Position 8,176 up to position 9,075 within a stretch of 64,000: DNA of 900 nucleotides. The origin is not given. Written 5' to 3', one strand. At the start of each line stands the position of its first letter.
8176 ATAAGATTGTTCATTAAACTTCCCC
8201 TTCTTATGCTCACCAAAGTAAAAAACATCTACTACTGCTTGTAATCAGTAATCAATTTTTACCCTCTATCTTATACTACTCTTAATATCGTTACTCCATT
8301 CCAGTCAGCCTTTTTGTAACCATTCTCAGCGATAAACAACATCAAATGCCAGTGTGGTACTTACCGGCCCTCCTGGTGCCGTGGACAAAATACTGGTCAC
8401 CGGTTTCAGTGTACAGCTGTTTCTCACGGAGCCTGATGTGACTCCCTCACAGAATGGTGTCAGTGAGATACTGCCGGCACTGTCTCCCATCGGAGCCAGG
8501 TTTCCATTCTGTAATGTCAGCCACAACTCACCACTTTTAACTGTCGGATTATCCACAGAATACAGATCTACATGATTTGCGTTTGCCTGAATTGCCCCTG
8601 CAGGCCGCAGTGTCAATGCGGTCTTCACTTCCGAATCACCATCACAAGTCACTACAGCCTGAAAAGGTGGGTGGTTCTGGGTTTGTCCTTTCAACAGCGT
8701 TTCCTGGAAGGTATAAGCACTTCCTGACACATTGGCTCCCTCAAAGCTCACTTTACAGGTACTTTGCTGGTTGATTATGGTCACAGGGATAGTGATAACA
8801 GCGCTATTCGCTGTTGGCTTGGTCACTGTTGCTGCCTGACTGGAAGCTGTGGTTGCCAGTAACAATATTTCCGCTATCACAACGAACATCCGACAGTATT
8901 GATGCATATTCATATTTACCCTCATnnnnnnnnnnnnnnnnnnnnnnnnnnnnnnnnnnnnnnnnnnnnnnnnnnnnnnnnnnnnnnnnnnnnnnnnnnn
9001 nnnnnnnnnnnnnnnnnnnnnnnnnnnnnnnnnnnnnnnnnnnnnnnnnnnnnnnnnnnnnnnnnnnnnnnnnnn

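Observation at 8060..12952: Duplicated fimbrial subunit/adhesin module with reciprocal decay and an orphan chaperone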

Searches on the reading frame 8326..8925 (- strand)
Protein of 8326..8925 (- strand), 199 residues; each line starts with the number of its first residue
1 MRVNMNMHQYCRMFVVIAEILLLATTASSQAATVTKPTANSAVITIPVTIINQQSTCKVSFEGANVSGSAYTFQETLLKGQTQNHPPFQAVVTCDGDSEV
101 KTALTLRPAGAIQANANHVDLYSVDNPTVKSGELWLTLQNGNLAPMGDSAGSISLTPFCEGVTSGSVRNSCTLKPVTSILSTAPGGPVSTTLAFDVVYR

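Call 6: search_protein_families(proteins=[window:8326-8925:-], library=ncbifam, max_evalue=0.01)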
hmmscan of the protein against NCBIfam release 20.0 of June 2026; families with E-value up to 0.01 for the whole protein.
window:8326-8925:- (199 aa): 0 families

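Call 10: profile_search(protein=window:8326-8925:-)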
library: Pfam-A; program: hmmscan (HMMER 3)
A. the first sequence (199 residues): domains with independent E <= 10: 2; with E <= 0.001: 0
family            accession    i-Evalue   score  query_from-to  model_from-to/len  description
Inhibitor_Mig-6   PF11555.13       0.12    13.2     154-194        16-55/74  EGFR receptor inhibitor Mig-6
Putative_PNPOx_2  PF22696.2         0.2    12.2      20-102        34-113/129  Pyridoxamine 5'-phosphate oxidase-like

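Call 12: find_homologous_proteins(query=window:8326-8925:-, max_evalue=0.001)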
Query window:8326-8925:- (199 aa): 20 proteins with E <= 0.001 among 261 candidates.
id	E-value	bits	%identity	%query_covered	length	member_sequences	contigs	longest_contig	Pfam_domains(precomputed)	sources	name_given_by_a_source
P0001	2.4e-117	407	97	98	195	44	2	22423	-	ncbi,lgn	ncbi:TPA: hypothetical protein ACG34J_004729 [Escherichia coli]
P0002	1.0e-104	366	87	98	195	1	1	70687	-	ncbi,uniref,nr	ncbi:hypothetical protein GQL89_21690 [Escherichia coli]|uniref:hypothetical protein n=1 Tax=Escheri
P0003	4.2e-73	263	66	96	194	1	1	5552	-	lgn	-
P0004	1.1e-72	261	66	96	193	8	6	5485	-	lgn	-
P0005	4.9e-72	259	65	96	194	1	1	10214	-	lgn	-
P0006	4.4e-70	253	65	96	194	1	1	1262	-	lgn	-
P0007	2.3e-67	244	65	91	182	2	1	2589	-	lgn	-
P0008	3.0e-67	244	63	97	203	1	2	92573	-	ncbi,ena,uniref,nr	ncbi:hypothetical protein [Escherichia coli]|uniref:hypothetical protein n=1 Tax=Escherichia coli Ta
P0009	1.8e-66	241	70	80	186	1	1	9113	-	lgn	-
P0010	2.0e-66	241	70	84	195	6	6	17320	-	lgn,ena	-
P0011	2.4e-66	241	71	80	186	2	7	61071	-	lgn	-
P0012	2.2e-64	234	61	97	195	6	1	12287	-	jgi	jgi:hypothetical protein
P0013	8.1e-64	232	65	74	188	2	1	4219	-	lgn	-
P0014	9.5e-62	226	65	86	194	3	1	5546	-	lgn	-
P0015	1.2e-61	225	68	73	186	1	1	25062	-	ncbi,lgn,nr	ncbi:TPA: hypothetical protein H1V70_004611 [Salmonella enterica]|nr:hypothetical protein [Salmonell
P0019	6.2e-25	106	44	80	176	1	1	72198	-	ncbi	-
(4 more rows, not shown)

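Call 15: find_encoding_contigs(protein=P0008, flank=8000, max_places=2)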
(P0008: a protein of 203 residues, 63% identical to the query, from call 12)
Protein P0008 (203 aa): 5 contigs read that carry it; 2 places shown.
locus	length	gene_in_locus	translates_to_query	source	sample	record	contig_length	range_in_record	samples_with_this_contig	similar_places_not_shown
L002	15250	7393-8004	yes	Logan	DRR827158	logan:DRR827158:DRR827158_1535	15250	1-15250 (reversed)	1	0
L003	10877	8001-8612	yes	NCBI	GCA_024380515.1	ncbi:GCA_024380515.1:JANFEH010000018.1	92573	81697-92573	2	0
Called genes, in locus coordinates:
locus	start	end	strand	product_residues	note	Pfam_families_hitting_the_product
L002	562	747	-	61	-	PF07411:DUF1508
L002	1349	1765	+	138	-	PF10604:Polyketide_cyc2 (weak)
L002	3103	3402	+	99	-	PF03333:PapB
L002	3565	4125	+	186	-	-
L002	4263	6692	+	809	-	PF13954:PapC_N, PF00577:Usher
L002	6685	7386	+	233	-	PF00345:PapD_N, PF02753:PapD_C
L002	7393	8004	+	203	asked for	-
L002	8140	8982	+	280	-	-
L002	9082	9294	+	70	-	PF04703:FaeA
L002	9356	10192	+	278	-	PF01522:Polysacc_deac_1, PF03065:Glyco_hydro_57 (weak)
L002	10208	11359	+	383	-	PF13439:Glyco_transf_4, PF20706:GT4-conflict, PF13579:Glyco_trans_4_4, PF00534:Glycos_transf_1, PF13692:Glyco_trans_1_4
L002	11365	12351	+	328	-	PF04393:DUF535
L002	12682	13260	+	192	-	-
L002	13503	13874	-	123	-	PF00376:MerR, PF13411:MerR_1, PF09278:MerR-DNA-bind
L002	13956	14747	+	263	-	PF00106:adh_short, PF08659:KR, PF13561:adh_short_C2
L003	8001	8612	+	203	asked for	-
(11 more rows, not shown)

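Call 17: search_dna_similar(query=window:8326-8925:-, collection=plasmids, mode=protein, max_rows=40, rows=spread, max_evalue=0.001)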
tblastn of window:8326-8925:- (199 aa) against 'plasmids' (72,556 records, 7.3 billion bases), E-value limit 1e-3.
Records with a match: 353; places in all: 368; records where one place covers at least 80% of the query: 311.
Best place of each record, by identity: 95-99% 4; 90-95% 3; 60-80% 1; <60% 345.
By first word of the organism name: Salmonella 314; Escherichia 38; Citrobacter 1.
By predicted mobility (MOB-suite, as given by PLSDB): conjugative 212; non-mobilizable 137; mobilizable 4.
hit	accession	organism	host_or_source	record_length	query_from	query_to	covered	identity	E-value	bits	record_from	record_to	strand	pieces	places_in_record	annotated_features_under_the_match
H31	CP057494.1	Escherichia coli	culture,Pooled sheep faecal samples ...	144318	1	199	100%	99.0%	5e-118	374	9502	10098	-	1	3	hypothetical protein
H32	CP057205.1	Escherichia coli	culture,Pooled sheep faecal samples ...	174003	40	198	80%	39.0%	2e-20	95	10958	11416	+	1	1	hypothetical protein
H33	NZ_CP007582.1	Salmonella enterica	-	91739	39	198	80%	34.1%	2e-12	72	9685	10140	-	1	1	membrane protein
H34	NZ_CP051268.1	Salmonella enterica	Hawk,Cell culture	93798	39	198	80%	34.1%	2e-12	72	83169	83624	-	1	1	membrane protein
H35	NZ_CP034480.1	Salmonella enterica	single cell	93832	39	198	80%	34.1%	2e-12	72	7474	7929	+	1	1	membrane protein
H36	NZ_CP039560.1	Salmonella enterica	Homo sapiens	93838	39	198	80%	34.1%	2e-12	72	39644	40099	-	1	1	membrane protein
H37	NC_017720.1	Salmonella enterica subsp. enterica serovar Typhimurium ...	-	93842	39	198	80%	34.1%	2e-12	72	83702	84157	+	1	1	membrane protein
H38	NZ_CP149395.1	Salmonella enterica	Chicken,single cell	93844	39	198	80%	34.1%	2e-12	72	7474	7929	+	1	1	membrane protein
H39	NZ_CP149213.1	Salmonella enterica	-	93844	39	198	80%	34.1%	2e-12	72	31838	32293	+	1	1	membrane protein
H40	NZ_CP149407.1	Salmonella enterica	Homo sapiens,single cell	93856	39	198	80%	34.1%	2e-12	72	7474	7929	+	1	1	membrane protein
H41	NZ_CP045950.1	Salmonella enterica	Homo sapiens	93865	39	198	80%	34.1%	2e-12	72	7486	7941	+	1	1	membrane protein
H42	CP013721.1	Salmonella enterica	White-crowned sparrow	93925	39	198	80%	34.1%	2e-12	72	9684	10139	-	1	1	putative outer membrane protein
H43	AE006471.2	Salmonella enterica subsp. enterica serovar Typhimurium ...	-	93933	39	198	80%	34.1%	2e-12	72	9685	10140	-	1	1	orf5: putative outer membrane protein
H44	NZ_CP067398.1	Salmonella enterica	cell culture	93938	39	198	80%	34.1%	2e-12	72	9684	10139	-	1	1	membrane protein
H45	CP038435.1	Salmonella enterica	-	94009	39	198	80%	34.1%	2e-12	72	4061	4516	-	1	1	hypothetical protein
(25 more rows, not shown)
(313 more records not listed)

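Call 22: find_encoding_contigs(protein=P0002, flank=10000, max_places=2)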
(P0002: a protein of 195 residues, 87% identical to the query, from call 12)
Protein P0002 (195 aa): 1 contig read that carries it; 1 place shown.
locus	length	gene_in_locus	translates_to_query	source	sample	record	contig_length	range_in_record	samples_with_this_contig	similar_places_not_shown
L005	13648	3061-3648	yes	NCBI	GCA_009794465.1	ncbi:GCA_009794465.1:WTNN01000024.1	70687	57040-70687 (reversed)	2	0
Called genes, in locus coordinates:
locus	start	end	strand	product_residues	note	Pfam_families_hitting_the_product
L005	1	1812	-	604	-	PF05658:YadA_head (faint), PF05662:YadA_stalk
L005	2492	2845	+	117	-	-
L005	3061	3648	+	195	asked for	-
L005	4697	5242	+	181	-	-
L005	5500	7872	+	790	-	PF13954:PapC_N, PF00577:Usher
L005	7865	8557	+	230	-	PF00345:PapD_N, PF02753:PapD_C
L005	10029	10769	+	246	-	PF00589:Phage_integrase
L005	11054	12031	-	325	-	PF01051:Rep3_N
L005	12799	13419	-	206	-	-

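Call 39: predict_structure(alignment_id=A2)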
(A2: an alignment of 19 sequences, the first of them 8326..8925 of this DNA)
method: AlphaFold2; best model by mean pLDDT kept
length: 199 residues; sequences in the alignment: 19
mean_pLDDT: 79.7   pTM: 0.67
mean pLDDT of the five models: 79.7, 79.0, 77.6, 76.8, 75.3
residues with pLDDT >= 90: 111; 70-90: 33; 50-70: 12; < 50: 43
segments of 3 or more residues with pLDDT < 50: 1-26, 28-34, 47-53
pLDDT, mean of each block of 10 residues (from residue 1): 41 44 45 49 50 71 92 90 96 88 94 92 91 96 95 92 92 97 92 91
secondary structure, 60 per line:
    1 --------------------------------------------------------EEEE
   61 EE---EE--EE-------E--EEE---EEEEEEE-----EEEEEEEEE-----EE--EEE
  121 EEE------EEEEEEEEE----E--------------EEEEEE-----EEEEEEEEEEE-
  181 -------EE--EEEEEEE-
elements in order: E57-62 E82-84 E88-94 E100-108 E118-123 E130-138 E158-163 E169-179 E192-198

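Call 42: find_encoding_contigs(protein=P0011, flank=7000, max_places=1)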
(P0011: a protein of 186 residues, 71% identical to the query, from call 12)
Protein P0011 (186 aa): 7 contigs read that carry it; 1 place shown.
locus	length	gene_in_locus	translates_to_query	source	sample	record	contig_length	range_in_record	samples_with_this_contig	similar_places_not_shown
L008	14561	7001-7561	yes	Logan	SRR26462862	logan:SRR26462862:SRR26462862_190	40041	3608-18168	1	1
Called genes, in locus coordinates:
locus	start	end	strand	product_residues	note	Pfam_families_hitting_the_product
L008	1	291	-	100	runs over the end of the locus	PF01527:HTH_Tnp_1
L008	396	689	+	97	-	PF13655:RVT_N (weak)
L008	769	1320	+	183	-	PF03050:DDE_Tnp_IS66, PF13007:LZ_Tnp_IS66 (weak), PF13817:DDE_Tnp_IS66_C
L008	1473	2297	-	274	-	PF12833:HTH_18, PF00165:HTH_AraC, PF06445:GyrI-like, PF14526:Cass2 (weak)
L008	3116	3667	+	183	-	-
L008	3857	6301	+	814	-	PF13954:PapC_N, PF00577:Usher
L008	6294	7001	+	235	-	PF00345:PapD_N, PF02753:PapD_C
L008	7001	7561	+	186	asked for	-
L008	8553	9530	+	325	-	-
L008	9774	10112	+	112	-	-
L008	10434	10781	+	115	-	PF00196:GerE (weak)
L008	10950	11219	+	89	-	-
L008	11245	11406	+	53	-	-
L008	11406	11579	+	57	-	-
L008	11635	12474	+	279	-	PF00165:HTH_AraC (faint), PF12833:HTH_18, PF06445:GyrI-like (weak), PF14526:Cass2 (weak)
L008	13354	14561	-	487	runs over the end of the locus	PF00561:Abhydrolase_1, PF12697:Abhydrolase_6 (faint), PF08386:Abhydrolase_4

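Call 43: find_encoding_contigs(protein=P0019, flank=7000, max_places=1)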
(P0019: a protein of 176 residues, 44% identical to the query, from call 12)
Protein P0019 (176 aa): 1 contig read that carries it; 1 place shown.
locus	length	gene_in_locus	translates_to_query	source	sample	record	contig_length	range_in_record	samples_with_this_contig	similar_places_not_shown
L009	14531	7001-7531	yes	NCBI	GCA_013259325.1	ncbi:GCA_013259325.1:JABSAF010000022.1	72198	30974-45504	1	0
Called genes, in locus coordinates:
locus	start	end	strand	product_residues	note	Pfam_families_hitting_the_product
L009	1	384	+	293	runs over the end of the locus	PF02387:IncFII_repA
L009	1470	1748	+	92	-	PF01402:RHH_1, PF27535:RelB3_C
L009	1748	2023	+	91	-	PF05016:ParE_toxin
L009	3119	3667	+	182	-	-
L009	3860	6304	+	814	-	PF13954:PapC_N, PF00577:Usher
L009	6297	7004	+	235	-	PF00345:PapD_N, PF02753:PapD_C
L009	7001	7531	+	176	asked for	-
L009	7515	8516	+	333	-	PF00078:RVT_1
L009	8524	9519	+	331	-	-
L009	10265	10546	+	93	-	-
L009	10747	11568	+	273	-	PF01522:Polysacc_deac_1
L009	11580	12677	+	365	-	PF13439:Glyco_transf_4, PF20706:GT4-conflict, PF13579:Glyco_trans_4_4, PF00534:Glycos_transf_1, PF13692:Glyco_trans_1_4, PF13524:Glyco_trans_1_2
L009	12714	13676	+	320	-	PF04393:DUF535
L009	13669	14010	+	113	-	-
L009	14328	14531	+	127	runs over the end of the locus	PF12833:HTH_18, PF00165:HTH_AraC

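Call 44: find_encoding_contigs(protein=P0015, flank=7000, max_places=1)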
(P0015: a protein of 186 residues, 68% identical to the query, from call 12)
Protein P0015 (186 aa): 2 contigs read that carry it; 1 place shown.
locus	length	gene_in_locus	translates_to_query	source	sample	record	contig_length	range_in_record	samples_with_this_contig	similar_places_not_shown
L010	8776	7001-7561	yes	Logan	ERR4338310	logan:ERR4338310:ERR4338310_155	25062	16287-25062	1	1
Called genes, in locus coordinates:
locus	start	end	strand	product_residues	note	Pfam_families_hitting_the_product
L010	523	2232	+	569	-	PF00884:Sulfatase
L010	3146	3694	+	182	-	-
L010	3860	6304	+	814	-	PF13954:PapC_N, PF00577:Usher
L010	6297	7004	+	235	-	PF00345:PapD_N, PF02753:PapD_C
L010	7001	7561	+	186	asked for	-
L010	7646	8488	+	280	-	-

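Call 45: find_encoding_contigs(protein=P0012, flank=7000, max_places=1)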
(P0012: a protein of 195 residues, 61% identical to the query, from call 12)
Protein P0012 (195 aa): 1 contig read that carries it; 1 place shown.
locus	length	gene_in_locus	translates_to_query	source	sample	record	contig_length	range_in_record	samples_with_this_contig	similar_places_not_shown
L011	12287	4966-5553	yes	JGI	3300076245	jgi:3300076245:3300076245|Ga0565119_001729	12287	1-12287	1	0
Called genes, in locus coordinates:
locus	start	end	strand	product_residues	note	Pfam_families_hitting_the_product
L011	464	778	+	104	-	PF03333:PapB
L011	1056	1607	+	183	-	-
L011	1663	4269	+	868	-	PF13954:PapC_N, PF00577:Usher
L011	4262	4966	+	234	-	PF00345:PapD_N, PF02753:PapD_C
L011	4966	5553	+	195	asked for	-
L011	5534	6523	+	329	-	PF00078:RVT_1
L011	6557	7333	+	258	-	-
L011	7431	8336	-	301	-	PF13276:HTH_21, PF00665:rve, PF13683:rve_3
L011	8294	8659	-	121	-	PF01527:HTH_Tnp_1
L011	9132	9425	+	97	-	-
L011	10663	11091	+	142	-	PF01024:Colicin (weak)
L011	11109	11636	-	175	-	PF03857:Colicin_im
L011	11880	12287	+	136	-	?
